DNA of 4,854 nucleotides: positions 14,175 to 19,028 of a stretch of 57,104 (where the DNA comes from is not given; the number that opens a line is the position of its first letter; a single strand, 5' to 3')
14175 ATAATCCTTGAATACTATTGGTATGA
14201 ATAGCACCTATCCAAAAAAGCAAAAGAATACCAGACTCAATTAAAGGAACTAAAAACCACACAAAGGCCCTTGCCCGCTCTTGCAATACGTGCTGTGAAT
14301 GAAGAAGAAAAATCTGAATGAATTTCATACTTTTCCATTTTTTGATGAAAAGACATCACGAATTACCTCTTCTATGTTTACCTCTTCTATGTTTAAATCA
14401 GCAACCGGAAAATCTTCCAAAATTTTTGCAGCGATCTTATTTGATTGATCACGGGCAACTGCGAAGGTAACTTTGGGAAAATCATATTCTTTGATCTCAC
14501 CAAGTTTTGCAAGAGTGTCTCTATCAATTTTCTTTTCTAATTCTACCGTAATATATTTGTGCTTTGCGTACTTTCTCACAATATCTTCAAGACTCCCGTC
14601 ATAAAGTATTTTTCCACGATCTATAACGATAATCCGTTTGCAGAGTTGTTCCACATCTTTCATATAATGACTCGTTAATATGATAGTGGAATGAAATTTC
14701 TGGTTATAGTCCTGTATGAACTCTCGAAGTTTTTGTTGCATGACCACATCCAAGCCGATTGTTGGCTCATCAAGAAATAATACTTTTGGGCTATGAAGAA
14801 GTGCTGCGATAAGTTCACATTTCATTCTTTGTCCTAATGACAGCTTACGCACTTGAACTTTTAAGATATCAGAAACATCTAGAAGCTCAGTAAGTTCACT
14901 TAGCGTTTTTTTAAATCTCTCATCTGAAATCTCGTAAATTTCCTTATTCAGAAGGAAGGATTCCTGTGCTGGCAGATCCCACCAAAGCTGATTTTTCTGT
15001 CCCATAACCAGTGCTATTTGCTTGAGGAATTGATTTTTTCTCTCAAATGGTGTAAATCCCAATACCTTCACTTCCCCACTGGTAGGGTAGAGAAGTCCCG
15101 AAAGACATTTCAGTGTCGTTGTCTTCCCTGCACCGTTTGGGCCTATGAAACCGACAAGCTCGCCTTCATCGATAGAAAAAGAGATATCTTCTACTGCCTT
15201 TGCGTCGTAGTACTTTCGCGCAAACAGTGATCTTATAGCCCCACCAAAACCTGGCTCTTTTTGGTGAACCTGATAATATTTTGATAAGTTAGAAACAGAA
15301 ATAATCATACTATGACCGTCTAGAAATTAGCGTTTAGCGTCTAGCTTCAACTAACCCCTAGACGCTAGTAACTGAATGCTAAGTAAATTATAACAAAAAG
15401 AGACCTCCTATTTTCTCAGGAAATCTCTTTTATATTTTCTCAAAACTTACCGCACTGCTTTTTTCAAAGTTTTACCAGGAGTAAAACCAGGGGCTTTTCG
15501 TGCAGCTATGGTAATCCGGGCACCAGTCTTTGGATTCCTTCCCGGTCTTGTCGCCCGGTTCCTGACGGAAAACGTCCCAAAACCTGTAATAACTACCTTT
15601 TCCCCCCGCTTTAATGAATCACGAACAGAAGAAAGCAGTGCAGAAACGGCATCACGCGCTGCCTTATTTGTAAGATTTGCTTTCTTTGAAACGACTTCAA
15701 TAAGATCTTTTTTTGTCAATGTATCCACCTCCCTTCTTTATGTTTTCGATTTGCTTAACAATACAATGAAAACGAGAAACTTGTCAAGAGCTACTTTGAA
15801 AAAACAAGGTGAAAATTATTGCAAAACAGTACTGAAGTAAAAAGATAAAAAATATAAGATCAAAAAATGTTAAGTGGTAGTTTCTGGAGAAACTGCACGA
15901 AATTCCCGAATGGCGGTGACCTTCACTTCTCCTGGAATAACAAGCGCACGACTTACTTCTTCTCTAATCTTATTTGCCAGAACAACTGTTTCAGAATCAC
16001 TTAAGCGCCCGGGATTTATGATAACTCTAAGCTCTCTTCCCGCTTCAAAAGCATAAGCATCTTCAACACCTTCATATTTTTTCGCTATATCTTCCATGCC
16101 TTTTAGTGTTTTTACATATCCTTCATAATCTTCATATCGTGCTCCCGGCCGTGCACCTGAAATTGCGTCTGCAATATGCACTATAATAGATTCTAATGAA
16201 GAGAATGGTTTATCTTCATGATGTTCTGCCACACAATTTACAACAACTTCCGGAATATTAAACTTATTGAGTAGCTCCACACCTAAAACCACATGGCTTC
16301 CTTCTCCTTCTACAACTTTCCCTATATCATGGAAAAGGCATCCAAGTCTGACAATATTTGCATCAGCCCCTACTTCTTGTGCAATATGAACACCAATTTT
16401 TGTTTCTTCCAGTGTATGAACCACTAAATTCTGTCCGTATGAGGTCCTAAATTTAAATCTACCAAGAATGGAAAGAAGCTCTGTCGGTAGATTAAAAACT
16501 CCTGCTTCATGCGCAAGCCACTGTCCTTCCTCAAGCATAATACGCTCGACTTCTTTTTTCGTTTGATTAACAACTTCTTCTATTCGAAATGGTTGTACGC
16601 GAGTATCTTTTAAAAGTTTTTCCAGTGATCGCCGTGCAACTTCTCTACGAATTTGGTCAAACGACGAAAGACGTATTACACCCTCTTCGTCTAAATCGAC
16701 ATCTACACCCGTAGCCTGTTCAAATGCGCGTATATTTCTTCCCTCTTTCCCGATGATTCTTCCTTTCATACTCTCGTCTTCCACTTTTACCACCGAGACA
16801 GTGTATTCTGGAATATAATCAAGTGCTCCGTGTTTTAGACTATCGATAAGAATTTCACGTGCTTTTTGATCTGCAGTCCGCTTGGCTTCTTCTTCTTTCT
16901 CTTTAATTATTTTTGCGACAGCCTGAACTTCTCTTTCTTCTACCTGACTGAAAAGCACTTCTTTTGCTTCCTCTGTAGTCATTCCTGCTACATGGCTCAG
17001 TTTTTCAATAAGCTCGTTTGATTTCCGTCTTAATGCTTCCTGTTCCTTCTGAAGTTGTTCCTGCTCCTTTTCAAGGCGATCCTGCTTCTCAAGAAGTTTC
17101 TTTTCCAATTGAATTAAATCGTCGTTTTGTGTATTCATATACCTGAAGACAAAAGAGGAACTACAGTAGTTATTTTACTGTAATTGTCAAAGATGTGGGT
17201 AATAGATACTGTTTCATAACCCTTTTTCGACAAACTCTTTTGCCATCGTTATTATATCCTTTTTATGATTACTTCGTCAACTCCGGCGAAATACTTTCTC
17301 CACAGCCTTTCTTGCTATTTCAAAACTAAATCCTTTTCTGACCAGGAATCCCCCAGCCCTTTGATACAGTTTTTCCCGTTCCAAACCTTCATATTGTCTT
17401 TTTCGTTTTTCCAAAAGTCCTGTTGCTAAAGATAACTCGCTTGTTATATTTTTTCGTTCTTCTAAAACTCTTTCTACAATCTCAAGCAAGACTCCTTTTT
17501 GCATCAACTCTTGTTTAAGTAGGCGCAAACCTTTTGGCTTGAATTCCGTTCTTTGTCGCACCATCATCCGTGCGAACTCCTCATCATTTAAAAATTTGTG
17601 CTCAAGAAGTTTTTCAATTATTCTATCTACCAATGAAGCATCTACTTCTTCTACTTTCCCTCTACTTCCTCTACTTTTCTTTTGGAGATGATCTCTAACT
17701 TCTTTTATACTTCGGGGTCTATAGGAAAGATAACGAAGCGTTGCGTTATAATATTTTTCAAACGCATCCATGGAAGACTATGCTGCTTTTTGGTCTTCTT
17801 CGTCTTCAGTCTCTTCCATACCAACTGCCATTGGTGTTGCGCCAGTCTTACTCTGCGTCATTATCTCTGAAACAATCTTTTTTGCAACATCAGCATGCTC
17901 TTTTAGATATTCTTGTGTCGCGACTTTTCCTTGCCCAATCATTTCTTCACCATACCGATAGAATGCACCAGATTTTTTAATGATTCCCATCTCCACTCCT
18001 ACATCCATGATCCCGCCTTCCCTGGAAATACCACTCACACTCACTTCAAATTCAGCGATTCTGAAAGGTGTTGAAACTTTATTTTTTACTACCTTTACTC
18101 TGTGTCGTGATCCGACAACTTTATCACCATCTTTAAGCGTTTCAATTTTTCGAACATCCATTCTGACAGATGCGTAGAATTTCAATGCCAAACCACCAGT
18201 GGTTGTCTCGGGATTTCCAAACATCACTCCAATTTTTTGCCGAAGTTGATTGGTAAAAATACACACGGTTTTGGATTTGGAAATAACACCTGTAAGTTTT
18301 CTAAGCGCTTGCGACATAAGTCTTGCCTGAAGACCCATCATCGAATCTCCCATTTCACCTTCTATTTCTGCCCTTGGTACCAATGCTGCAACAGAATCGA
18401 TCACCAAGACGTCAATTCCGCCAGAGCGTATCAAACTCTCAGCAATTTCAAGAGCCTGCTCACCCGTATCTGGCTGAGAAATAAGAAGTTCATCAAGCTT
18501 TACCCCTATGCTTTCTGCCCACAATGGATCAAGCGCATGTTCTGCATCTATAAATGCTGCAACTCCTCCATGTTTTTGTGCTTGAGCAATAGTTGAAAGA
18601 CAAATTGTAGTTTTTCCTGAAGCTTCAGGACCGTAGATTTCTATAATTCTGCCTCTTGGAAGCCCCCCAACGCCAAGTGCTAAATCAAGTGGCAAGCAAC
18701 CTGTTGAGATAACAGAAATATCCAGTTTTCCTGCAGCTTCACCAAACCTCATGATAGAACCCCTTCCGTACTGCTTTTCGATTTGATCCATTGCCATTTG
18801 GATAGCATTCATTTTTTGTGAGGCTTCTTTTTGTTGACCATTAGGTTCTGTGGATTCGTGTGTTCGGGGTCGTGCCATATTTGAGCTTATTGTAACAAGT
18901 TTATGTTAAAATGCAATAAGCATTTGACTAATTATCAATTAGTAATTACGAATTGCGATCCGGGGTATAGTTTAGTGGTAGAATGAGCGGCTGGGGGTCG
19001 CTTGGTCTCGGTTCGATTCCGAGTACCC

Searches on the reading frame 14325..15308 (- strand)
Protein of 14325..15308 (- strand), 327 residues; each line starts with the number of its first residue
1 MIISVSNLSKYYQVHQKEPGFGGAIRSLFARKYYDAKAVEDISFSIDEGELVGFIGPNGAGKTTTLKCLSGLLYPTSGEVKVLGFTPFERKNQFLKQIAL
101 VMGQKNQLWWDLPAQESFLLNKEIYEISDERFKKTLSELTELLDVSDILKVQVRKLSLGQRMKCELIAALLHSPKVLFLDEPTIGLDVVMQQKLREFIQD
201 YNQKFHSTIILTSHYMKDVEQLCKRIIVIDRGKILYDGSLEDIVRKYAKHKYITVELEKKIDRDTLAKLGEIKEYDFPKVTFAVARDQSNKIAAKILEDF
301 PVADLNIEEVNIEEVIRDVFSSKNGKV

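Call 12: search_protein_families(library=ncbifam, proteins=[window:14325-15308:-], max_evalue=0.01)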
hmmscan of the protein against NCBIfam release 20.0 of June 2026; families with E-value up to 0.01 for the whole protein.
window:14325-15308:- (327 aa): 187 families (the best 25 are shown)
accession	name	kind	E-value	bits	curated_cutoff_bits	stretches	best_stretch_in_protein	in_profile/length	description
TIGR01188.1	drrA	subfamily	1.3e-62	211.9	312.45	1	32-310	2-286/302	daunorubicin resistance ABC transporter, ATP-binding protein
TIGR03522.1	GldA_ABC_ATP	equivalog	5.9e-55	186.8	402.6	1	30-319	9-300/301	gliding motility-associated ABC transporter ATP-binding subunit GldA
NF033858.1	ABC2_perm_RbbA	equivalog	4.3e-44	150.7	1050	1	30-249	273-490/909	ribosome-associated ATPase/putative transporter RbbA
TIGR03864.1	PQQ_ABC_ATP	hypoth_equivalog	2.5e-42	145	302.25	1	31-248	9-224/236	ABC transporter, ATP-binding subunit, PQQ-dependent alcohol dehydrogenase system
TIGR04521.1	ECF_ATPase_2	equivalog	4.1e-40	137.6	330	1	34-260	16-249/279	energy-coupling factor transporter ATPase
TIGR03740.1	galliderm_ABC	subfamily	1.2e-37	129.7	309.75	1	30-241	7-209/223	lantibiotic protection ABC transporter ATP-binding subunit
NF010060.0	PRK13537.1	equivalog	1.8e-37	128.9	521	1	31-276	23-267/314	nodulation factor ABC transporter ATP-binding protein NodI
NF040933.2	ABC_arch_GlcV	equivalog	7.3e-35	120.5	450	1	26-249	9-235/357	glucose ABC transporter ATP-binding protein GlcV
TIGR04406.1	LPS_export_lptB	equivalog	1.8e-34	119.1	240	1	30-252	8-232/239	LPS export ABC transporter ATP-binding protein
TIGR04520.1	ECF_ATPase_1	equivalog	9.3e-34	117.1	315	1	35-256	14-236/269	energy-coupling factor transporter ATPase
NF010059.0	PRK13536.1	equivalog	5.3e-33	114.2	549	1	31-245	51-263/342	nodulation factor ABC transporter ATP-binding protein NodI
NF010158.0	PRK13637.1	equivalog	5.8e-33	114.2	390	1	33-256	17-245/287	energy-coupling factor transporter ATPase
TIGR00968.1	3a0106s01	subfamily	2.2e-32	112.5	342.75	1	30-249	7-224/237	sulfate ABC transporter ATP-binding protein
TIGR03375.1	type_I_sec_LssB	subfamily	4.5e-32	111.2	693.1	1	35-249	479-694/696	type I secretion system permease/ATPase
TIGR01288.1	nodI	equivalog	3.1e-31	108.5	424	1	31-244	11-223/303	nodulation factor ABC transporter ATP-binding protein NodI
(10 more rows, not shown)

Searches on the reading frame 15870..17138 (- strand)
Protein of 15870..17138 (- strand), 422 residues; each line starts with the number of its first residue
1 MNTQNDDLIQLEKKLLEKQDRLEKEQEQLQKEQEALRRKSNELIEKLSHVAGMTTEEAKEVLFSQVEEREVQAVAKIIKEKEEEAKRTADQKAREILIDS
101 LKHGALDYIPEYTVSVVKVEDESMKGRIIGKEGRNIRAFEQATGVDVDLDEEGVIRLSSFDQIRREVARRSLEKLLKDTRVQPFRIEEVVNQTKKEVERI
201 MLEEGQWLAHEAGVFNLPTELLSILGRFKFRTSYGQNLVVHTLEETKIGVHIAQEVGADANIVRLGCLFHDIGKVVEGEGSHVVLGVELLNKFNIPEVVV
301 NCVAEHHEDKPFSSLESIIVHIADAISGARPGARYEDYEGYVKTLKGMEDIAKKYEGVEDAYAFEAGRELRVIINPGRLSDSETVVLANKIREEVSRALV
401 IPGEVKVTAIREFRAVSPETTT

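Call 12: search_protein_families(library=ncbifam, proteins=[window:15870-17138:-], max_evalue=0.01)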
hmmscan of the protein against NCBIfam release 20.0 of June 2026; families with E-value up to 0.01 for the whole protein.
window:15870-17138:- (422 aa): 21 families
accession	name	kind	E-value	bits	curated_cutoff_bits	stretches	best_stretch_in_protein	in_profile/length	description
TIGR03319.1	RNase_Y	equivalog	2.1e-138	462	454.35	1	2-416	93-510/514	ribonuclease Y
NF000997.0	PRK00106.1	equivalog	7.9e-114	381.1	937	1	4-416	116-531/535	ribonuclease Y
NF009344.0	PRK12705.1-1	equivalog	1.6e-109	367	831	1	12-417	161-569/572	hypothetical protein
NF009345.0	PRK12705.1-2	equivalog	1.7e-104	350.2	904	1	7-416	92-505/509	hypothetical protein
NF009347.0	PRK12705.1-4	equivalog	1.2e-72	245.1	579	1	14-415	62-465/473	hypothetical protein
TIGR00277.1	HDIG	domain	2.8e-19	68.8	27.6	1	234-309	1-84/84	HDIG domain-containing metalloprotein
NF009346.0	PRK12705.1-3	equivalog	3.2e-16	59.2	545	1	180-336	242-399/493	hypothetical protein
NF009343.0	PRK12703.1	equivalog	9.8e-09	34.5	434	1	236-306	186-256/339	tRNA (cytidine(56)-2'-O)-methyltransferase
TIGR03591.1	polynuc_phos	equivalog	9.3e-07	27.6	525.05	1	107-182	547-619/689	polyribonucleotide nucleotidyltransferase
TIGR00295.1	TIGR00295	hypoth_equivalog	1.1e-06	28.5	172.35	1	236-307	12-87/164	TIGR00295 family protein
NF008805.1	PRK11824.1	equivalog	1.2e-06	27.2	471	1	107-182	541-613/683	polyribonucleotide nucleotidyltransferase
TIGR02578.2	cas_TM1811_Csm1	equivalog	1.2e-05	24.2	170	1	263-337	4-86/753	type III-A CRISPR-associated protein Cas10/Csm1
NF002829.0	PRK03007.1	equivalog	1.5e-05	24.1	385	1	239-274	68-103/425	deoxyguanosinetriphosphate triphosphohydrolase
TIGR03665.1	arCOG04150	hypoth_equivalog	1.8e-05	24.6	114.2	1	121-177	96-150/173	arCOG04150 universal archaeal KH domain protein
NF010326.0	PRK13763.1-1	equivalog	2.5e-05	24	247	1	122-177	95-148/186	putative RNA-processing protein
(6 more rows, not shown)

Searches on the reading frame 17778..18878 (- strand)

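Call 12: search_protein_families(library=ncbifam, proteins=[window:17778-18878:-], max_evalue=0.01)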
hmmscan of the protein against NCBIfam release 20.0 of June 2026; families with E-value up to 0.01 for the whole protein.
window:17778-18878:- (366 aa): 15 families
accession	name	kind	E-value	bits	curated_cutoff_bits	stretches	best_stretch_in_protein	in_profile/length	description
TIGR02012.1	tigrfam_recA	equivalog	4e-152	506.1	325.3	1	22-340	2-320/321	recombinase RecA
NF007072.0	PRK09519.1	equivalog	9.8e-133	444.2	1024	2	21-268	6-252/790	intein-containing recombinase RecA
TIGR02237.1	recomb_radB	equivalog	6e-19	68.7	172.4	1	69-276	5-206/210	DNA repair and recombination protein RadB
NF003301.0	PRK04301.1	equivalog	5.1e-16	58.7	259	1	51-249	77-288/316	DNA repair and recombination protein RadA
NF006861.0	PRK09361.1-1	equivalog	6.5e-13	48.8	278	1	56-276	4-224/235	DNA repair and recombination protein RadB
TIGR02236.1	recomb_radA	equivalog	4.5e-12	46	361.15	1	51-255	72-290/311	DNA repair and recombination protein RadA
NF033429.2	ImuA_translesion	equivalog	5.9e-11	42.6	150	1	52-159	11-119/181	translesion DNA synthesis-associated protein ImuA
TIGR02239.1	recomb_RAD51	equivalog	2.2e-09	36.9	478.05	1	51-246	72-283/316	DNA repair protein RAD51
TIGR02238.1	recomb_DMC1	equivalog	1.4e-08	34.3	447.7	1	51-246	72-283/314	meiotic recombinase Dmc1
NF058630.1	repair_Rv3395c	exception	1.5e-05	24.8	65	1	70-170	4-94/153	DnaE2-dependent mutagenesis accessory factor ImuA'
NF006799.0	PRK09302.1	equivalog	8.1e-05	21.3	408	1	55-204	253-400/515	circadian clock protein KaiC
TIGR03881.1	KaiC_arch_4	hypoth_equivalog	0.0014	18.4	247.8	1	57-117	3-62/231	KaiC domain-containing protein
NF004723.0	PRK06067.1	subfamily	0.003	17.1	194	0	50-115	9-73/243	flagellar accessory protein FlaH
TIGR03880.1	KaiC_arch_3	hypoth_equivalog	0.0039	16.8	249.45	0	70-119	10-59/224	KaiC domain-containing protein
TIGR00416.1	sms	equivalog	0.0044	15.8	403.05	1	56-177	75-192/454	DNA repair protein RadA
